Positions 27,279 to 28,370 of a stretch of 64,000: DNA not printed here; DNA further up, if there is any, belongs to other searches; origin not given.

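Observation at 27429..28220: Phage-encoded NAD salvage pair: PncA-like nicotinamidase (27429-28220) and PncB-like nicotinate phosphoribosyltransferase (44039-45196)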

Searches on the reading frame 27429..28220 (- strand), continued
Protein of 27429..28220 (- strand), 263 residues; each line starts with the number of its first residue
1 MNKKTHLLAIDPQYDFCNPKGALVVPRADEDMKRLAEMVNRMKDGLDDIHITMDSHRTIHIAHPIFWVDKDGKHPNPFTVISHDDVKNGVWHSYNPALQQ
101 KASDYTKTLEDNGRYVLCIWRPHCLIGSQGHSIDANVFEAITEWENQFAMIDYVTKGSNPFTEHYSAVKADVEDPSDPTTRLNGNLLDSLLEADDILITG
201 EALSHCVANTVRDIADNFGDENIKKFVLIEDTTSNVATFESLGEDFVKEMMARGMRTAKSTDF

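Call 38: search_protein_families(library=ncbifam, proteins=[L002:3433-4620:+, L002:4630-5088:+, L002:5402-5836:+, L002:5833-6213:+, L002:6213-6569:+, L002:6717-7292:+, L002:10811-11548:+, L002:11549-12349:+, L002:9986-10792:+], max_evalue=0.0001)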
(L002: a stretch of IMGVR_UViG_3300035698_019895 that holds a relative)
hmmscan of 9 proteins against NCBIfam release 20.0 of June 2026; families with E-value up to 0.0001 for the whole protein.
L002:3433-4620:+ (395 aa): 6 families
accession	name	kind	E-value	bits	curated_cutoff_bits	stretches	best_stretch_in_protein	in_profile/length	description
NF005529.0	PRK07188.1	equivalog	1.2e-42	146.2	378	1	38-394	21-354/358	nicotinate phosphoribosyltransferase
NF006415.0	PRK08662.1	equivalog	2.6e-38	131.8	243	1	43-281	19-238/381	nicotinate phosphoribosyltransferase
NF006695.0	PRK09243.1-2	equivalog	3.3e-06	26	469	1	93-229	91-209/480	nicotinate phosphoribosyltransferase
NF006698.0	PRK09243.1-5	equivalog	5.8e-06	25.3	531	1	96-278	103-264/440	nicotinate phosphoribosyltransferase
NF006696.0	PRK09243.1-3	equivalog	6.9e-06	25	503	1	96-277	99-264/451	nicotinate phosphoribosyltransferase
TIGR01513.1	NAPRTase_put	equivalog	1.3e-05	24.3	297.4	1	95-241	87-212/452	nicotinate phosphoribosyltransferase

L002:4630-5088:+ (152 aa): 2 families
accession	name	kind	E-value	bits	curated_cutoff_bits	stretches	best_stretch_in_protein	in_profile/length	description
NF008303.0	PRK11092.1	equivalog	2.5e-10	39.2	947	1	8-132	21-146/702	bifunctional GTP diphosphokinase/guanosine-3',5'-bis pyrophosphate 3'-pyrophosphohydrolase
TIGR00691.1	spoT_relA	subfamily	1.1e-08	33.9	499.2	1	15-132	3-121/687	RelA/SpoT family protein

L002:5402-5836:+ (144 aa): 3 families
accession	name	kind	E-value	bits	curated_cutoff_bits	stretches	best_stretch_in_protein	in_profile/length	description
TIGR01510.1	coaD_prev_kdtB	equivalog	6.5e-26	91.2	103.3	1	9-139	3-136/155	pantetheine-phosphate adenylyltransferase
TIGR00125.1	cyt_tran_rel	domain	5.6e-07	29.7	27.7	1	9-33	3-27/65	adenylyltransferase/cytidyltransferase family protein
NF001985.0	PRK00777.1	subfamily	4e-06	27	104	1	6-36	5-36/157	pantetheine-phosphate adenylyltransferase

L002:5833-6213:+ (126 aa): 0 families

L002:6213-6569:+ (118 aa): 1 family
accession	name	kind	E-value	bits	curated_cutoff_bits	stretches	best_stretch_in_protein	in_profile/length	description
TIGR00732.1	dprA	equivalog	4e-09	36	191.15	1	2-60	46-105/220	DNA-processing protein DprA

L002:6717-7292:+ (191 aa): 17 families
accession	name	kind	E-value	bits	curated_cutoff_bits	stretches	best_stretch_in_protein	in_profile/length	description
NF000840.1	PRK00071.1-3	equivalog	1.9e-50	171.1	150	1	6-190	4-200/201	nicotinate-nucleotide adenylyltransferase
TIGR00482.1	TIGR00482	equivalog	2.2e-49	168.1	112.45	2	12-130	1-119/194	nicotinate (nicotinamide) nucleotide adenylyltransferase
NF000841.0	PRK00071.1-4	equivalog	1.8e-47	161.6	197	1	6-189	5-193/194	nicotinate-nucleotide adenylyltransferase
NF005519.0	PRK07152.1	equivalog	2e-46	158.6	315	1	8-188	1-184/361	nicotinate-nucleotide adenylyltransferase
NF000839.0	PRK00071.1-1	equivalog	8.6e-37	127.2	187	1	10-130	8-128/219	nicotinate-nucleotide adenylyltransferase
NF000843.0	PRK00071.2-2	equivalog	8.2e-27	94.1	240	1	3-132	7-134/212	nicotinate-nucleotide adenylyltransferase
NF005410.0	PRK06973.1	equivalog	5.3e-24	84.8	214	1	6-134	20-151/243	nicotinate-nucleotide adenylyltransferase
NF000846.0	PRK00071.2-5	equivalog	1.3e-18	67.3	329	1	6-132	17-141/210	nicotinate-nucleotide adenylyltransferase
NF000845.0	PRK00071.2-4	equivalog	1.8e-17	63.4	210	1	4-132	4-130/197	nicotinate-nucleotide adenylyltransferase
NF006479.0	PRK08887.1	equivalog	2.2e-14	53.7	164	1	8-189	2-171/174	nicotinate-nicotinamide nucleotide adenylyltransferase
TIGR00125.1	cyt_tran_rel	domain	4.5e-12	46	27.7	1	10-70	1-60/65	adenylyltransferase/cytidyltransferase family protein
NF000842.0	PRK00071.2-1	equivalog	5.8e-11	42.4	167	1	8-130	2-117/191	nicotinate-nucleotide adenylyltransferase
TIGR01510.1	coaD_prev_kdtB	equivalog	6.2e-10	39.3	103.3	1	11-96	2-76/155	pantetheine-phosphate adenylyltransferase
NF004162.0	PRK05627.1-5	equivalog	1.6e-06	27.8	241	1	10-166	17-168/304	bifunctional riboflavin kinase/FAD synthetase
NF002243.0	PRK01153.1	subfamily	4.5e-06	26.4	127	0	11-108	3-98/175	nicotinamide-nucleotide adenylyltransferase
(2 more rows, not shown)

L002:10811-11548:+ (245 aa): 0 families

L002:11549-12349:+ (266 aa): 9 families
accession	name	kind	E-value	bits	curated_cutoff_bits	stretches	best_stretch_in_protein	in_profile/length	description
NF010587.0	PRK13980.1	equivalog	2.6e-87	292.4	255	1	6-261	4-257/267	NAD+ synthase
TIGR00552.1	nadE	equivalog_domain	4.5e-68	229.2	63.65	1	13-258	2-240/251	NAD(+) synthase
NF010588.0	PRK13981.1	equivalog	2.7e-48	164.7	479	1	18-258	270-518/546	NAD+ synthase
NF002048.0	PRK00876.1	subfamily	2.1e-44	151.7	313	2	114-218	171-277/330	NAD(+) synthase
NF001979.1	PRK00768.1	equivalog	1.1e-35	123.5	250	1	10-217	14-236/266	NAD(+) synthase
NF002730.0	PRK02628.1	equivalog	1.6e-16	59.6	473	1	9-183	335-521/677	NAD(+) synthase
NF000848.1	PRK00074.1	equivalog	6.6e-09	34.9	400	1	20-63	200-243/512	glutamine-hydrolyzing GMP synthase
TIGR00884.1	guaA_Cterm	equivalog_domain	1.6e-08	34.3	338.75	0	28-63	11-46/310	glutamine-hydrolyzing GMP synthase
TIGR00420.1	trmU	equivalog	2e-05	23.6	236.95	0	35-71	2-36/351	tRNA 2-thiouridine(34) synthase MnmA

L002:9986-10792:+ (268 aa): 1 family
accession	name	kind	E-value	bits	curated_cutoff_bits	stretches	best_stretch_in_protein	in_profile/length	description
NF008623.0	PRK11609.1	equivalog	1.8e-07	31.2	174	0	98-236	59-179/213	bifunctional nicotinamidase/pyrazinamidase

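Call 40: predict_structure(alignment_id=A1)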
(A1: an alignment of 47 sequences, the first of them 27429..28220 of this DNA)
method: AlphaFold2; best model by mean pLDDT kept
length: 263 residues; sequences in the alignment: 47
mean_pLDDT: 94.4   pTM: 0.90
mean pLDDT of the five models: 94.4, 93.2, 92.0, 90.2, 83.3
residues with pLDDT >= 90: 236; 70-90: 24; 50-70: 3; < 50: 0
segments of 3 or more residues with pLDDT < 50: none
pLDDT, mean of each block of 10 residues (from residue 1): 91 96 95 98 96 94 97 96 97 98 96 90 95 97 95 86 90 91 91 96 93 91 96 94 96 97 94
secondary structure, 60 per line:
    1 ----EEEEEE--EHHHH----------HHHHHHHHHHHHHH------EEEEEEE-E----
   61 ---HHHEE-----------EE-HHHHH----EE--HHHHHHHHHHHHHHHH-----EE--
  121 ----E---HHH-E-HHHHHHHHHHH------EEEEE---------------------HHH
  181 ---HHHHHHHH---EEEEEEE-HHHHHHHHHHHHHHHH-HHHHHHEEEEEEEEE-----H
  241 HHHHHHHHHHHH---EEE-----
elements in order: E5-10 H14-17 H28-41 E48-54 H83-87 H96-111 H135-145 E152-156 H184-191 E195-201 H203-218 H220-225 E226-234 H240-252 E256-258

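Call 43: fold_search(model_id=the predicted structure, library=pdb)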
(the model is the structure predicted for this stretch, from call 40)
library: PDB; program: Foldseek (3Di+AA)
matches with E <= 10: 1253; with E <= 0.001: 129
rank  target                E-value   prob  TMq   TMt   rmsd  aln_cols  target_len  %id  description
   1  2wta                  1.7e-14  1.00  0.63  0.77   4.3       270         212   21  Acinetobacter baumanii nicotinamidase pyrazinamidease (released 2009-11-10)
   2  2h0r_A                7.8e-14  1.00  0.66  0.79   4.5       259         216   20  Structure of the Yeast Nicotinamidase Pnc1p (released 2007-03-27)
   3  3v8e_A                1.2e-13  1.00  0.66  0.80   4.3       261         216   19  Crystal structure of the yeast nicotinamidase Pnc1p bound to the inhibitor nicotinaldehyde (released 2012-01-25)
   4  2wt9_A                2.5e-13  1.00  0.63  0.79   4.0       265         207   21  Acinetobacter baumanii nicotinamidase pyrazinamidease (released 2009-11-10)
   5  2wt9_B                5.7e-13  1.00  0.64  0.79   4.1       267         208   20  Acinetobacter baumanii nicotinamidase pyrazinamidease (released 2009-11-10)
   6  3r2j_C                7.3e-12  1.00  0.61  0.79   3.5       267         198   20  Crystal Structure of PnC1 from L. infantum in complex with nicotinate (released 2011-08-24)
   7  3r2j_B                9.3e-12  1.00  0.61  0.79   3.5       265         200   20  Crystal Structure of PnC1 from L. infantum in complex with nicotinate (released 2011-08-24)
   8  1ilw                  1.6e-11  1.00  0.57  0.81   4.5       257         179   18  Crystal Structure of Pyrazinamidase/Nicotinamidase of Pyrococcus horikoshii (released 2001-12-12)
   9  3r2j_A                1.8e-11  1.00  0.61  0.79   3.6       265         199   19  Crystal Structure of PnC1 from L. infantum in complex with nicotinate (released 2011-08-24)
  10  9u8m                  2.8e-10  1.00  0.64  0.52   4.1       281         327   16  Drosophila melanogaster Nicotinamidase in Complex with Inhibitor CN2 (released 2025-09-03)
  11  3pl1                  6.7e-10  1.00  0.50  0.69   6.5       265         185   19  Determination of the crystal structure of the pyrazinamidase from M.tuberculosis : a structure-function analysis for pre (released 2011-01-12)
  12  3o91_A                2.2e-09  1.00  0.58  0.79   4.7       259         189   13  High resolution crystal structures of Streptococcus pneumoniae nicotinamidase with trapped intermediates provide insig (released 2011-01-12)
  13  3o90_A                2.8e-09  1.00  0.58  0.80   3.5       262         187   15  High resolution crystal structures of Streptococcus pneumoniae nicotinamidase with trapped intermediates provide insig (released 2011-01-12)
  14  3s2s_D                4.1e-09  1.00  0.57  0.81   4.5       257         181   14  The crystal structure of pyrazinamidase/nicotinamidase from streptococcus mutans UA159 (released 2012-05-16)
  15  3o93_A                4.3e-09  1.00  0.55  0.74   5.1       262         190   13  High resolution crystal structures of Streptococcus pneumoniae nicotinamidase with trapped intermediates provide insig (released 2011-01-12)
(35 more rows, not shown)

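Call 46: find_encoding_contigs(protein=P0036, flank=10000, max_places=2)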
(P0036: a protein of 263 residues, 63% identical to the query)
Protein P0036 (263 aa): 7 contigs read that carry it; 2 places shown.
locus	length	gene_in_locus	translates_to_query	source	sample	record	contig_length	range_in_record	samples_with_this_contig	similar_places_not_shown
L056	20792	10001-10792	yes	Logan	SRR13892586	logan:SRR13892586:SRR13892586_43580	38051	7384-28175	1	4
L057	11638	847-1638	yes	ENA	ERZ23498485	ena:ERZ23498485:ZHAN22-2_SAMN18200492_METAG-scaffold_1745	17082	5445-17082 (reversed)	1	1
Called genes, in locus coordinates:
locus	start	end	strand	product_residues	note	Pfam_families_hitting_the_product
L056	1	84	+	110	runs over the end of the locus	-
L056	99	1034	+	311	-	PF03215:Rad17 (faint), PF05496:RuvB_N (faint), PF00004:AAA, PF13173:AAA_14 (weak), PF13401:AAA_22 (faint), PF13177:DNA_pol3_delta2 (weak), PF21328:Gp44_lid (faint)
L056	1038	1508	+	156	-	PF16790:Phage_clamp_A (weak)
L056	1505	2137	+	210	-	-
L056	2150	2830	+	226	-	PF02223:Thymidylate_kin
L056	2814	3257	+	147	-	PF01818:Translat_reg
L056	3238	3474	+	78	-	-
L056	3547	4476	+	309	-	PF08804:gp32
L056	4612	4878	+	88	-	-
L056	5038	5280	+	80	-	-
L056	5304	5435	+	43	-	-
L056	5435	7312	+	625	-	PF01751:Toprim (faint), PF02518:HATPase_c (weak), PF00204:DNA_gyraseB, PF16898:TOPRIM_C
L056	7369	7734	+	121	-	-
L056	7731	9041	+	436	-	PF00521:DNA_topoisoIV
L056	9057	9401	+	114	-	-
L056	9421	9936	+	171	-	-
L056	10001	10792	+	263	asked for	-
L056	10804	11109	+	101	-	-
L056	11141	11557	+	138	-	-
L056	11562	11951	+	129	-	-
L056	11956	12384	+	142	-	-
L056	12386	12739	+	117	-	-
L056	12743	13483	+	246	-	-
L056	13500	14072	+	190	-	-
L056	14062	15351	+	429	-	-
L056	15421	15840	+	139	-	-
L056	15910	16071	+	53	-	-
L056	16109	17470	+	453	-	PF17767:NAPRTase_N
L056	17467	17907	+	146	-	PF08719:NADAR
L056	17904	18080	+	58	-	-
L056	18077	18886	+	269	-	PF13672:PP2C_2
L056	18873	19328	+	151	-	-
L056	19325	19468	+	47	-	-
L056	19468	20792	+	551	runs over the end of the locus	-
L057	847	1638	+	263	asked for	-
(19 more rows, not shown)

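Call 47: find_encoding_contigs(protein=P0006, flank=10000, max_places=2)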
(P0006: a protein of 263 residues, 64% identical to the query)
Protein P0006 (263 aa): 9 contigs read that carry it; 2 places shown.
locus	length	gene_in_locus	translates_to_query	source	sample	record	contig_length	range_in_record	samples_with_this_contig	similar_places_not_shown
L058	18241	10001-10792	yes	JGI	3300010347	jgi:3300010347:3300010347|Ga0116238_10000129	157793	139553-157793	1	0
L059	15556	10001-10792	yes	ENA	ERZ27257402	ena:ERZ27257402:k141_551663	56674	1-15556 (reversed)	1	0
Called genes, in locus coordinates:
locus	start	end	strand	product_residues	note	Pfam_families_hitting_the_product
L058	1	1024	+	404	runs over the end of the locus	PF01467:CTP_transf_like, PF01121:CoaE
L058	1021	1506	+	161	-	PF11750:DUF3307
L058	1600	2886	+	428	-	PF05406:WGR (faint), PF02877:PARP_reg (weak), PF00644:PARP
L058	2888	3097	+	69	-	-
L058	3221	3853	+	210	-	-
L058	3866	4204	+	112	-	-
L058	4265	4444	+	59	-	-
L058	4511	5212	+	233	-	-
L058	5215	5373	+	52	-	-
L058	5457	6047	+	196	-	PF00383:dCMP_cyt_deam_1, PF14437:MafB19-deam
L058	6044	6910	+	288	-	PF03747:ADP_ribosyl_GH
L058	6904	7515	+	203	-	-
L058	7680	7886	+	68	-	-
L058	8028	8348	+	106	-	PF02796:HTH_7 (weak), PF00196:GerE, PF08281:Sigma70_r4_2, PF14493:HTH_40 (weak)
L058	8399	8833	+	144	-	-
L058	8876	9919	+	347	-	PF00293:NUDIX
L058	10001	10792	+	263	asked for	-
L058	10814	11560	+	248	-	PF00092:VWA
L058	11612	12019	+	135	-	-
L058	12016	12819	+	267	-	PF13672:PP2C_2 (weak)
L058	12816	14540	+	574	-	-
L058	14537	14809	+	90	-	-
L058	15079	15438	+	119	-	-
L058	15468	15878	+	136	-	-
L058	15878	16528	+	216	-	-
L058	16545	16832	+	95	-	-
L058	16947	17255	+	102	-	-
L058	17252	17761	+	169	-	-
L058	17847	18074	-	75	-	-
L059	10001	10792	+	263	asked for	-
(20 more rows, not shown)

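Call 50: find_homologous_proteins(query=L002:11549-12349:+, max_evalue=1e-10)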
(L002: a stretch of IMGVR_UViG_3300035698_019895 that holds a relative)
Query L002:11549-12349:+ (266 aa): 4871 proteins with E <= 1e-10 among 5430 candidates; the best 120 are listed.
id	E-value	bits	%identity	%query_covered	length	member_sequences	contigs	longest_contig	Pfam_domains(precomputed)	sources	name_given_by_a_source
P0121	1.9e-167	573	100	97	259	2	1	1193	PF02540.24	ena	-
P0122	4.6e-133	460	82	97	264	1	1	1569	PF02540.24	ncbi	-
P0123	5.8e-113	395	73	97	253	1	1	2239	PF02540.24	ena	-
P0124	1.6e-110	387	68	97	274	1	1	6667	PF03054.23,PF02540.24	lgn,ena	-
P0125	4.0e-105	369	85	74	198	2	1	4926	PF02540.24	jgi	-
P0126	6.5e-98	345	65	97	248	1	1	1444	PF02540.24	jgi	-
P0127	1.0e-82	296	67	79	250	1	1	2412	PF03054.23,PF02540.24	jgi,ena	-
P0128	1.3e-78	282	55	96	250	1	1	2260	PF03054.23,PF02540.24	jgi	jgi:NAD+ synthase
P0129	1.2e-77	279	56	96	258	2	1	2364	PF03054.23,PF02540.24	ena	-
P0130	3.2e-77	278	64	79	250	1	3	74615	PF03054.23,PF02540.24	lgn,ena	-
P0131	5.4e-76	273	54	98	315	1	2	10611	PF03054.23,PF02540.24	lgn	-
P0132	6.8e-76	273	55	97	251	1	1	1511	PF03054.23,PF02540.24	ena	-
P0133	4.6e-75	270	55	94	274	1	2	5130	PF03054.23,PF02540.24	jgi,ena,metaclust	metaclust:\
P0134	1.2e-73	266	53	93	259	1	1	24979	PF02540.24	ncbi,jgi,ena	-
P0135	5.8e-73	264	52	95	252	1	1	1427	PF02540.24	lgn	-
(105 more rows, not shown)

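Call 55: search_protein_families(library=pfam, proteins=[L003:5772-6215:+, L003:6228-6962:+, L003:6940-7389:+, L003:7446-7916:+, L003:7871-8446:+, L003:8534-9523:+, L003:9520-10041:+, L003:9992-10753:+, L003:13913-14794:+, L003:14791-15741:+], max_evalue=0.001)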
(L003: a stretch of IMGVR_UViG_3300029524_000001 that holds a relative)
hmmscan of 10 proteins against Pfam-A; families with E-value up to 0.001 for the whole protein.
L003:5772-6215:+ (147 aa): 0 families

L003:6228-6962:+ (244 aa): 0 families

L003:6940-7389:+ (149 aa): 0 families

L003:7446-7916:+ (156 aa): 0 families

L003:7871-8446:+ (191 aa): 0 families

L003:8534-9523:+ (329 aa): 1 family
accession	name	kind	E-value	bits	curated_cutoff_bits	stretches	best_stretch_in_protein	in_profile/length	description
PF02540.23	NAD_synthase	-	5.7e-30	104.7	21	2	141-314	91-241/242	NAD synthase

L003:9520-10041:+ (173 aa): 0 families

L003:9992-10753:+ (253 aa): 1 family
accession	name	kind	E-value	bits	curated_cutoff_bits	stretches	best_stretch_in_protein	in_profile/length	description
PF00857.26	Isochorismatase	-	1.3e-06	29.1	27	0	7-66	1-53/175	Isochorismatase domain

L003:13913-14794:+ (293 aa): 1 family
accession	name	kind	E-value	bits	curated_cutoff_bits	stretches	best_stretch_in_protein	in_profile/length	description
PF15891.11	Nuc_deoxyri_tr2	-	1.5e-08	35.3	30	1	158-229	2-87/105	Nucleoside 2-deoxyribosyltransferase like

L003:14791-15741:+ (316 aa): 0 families
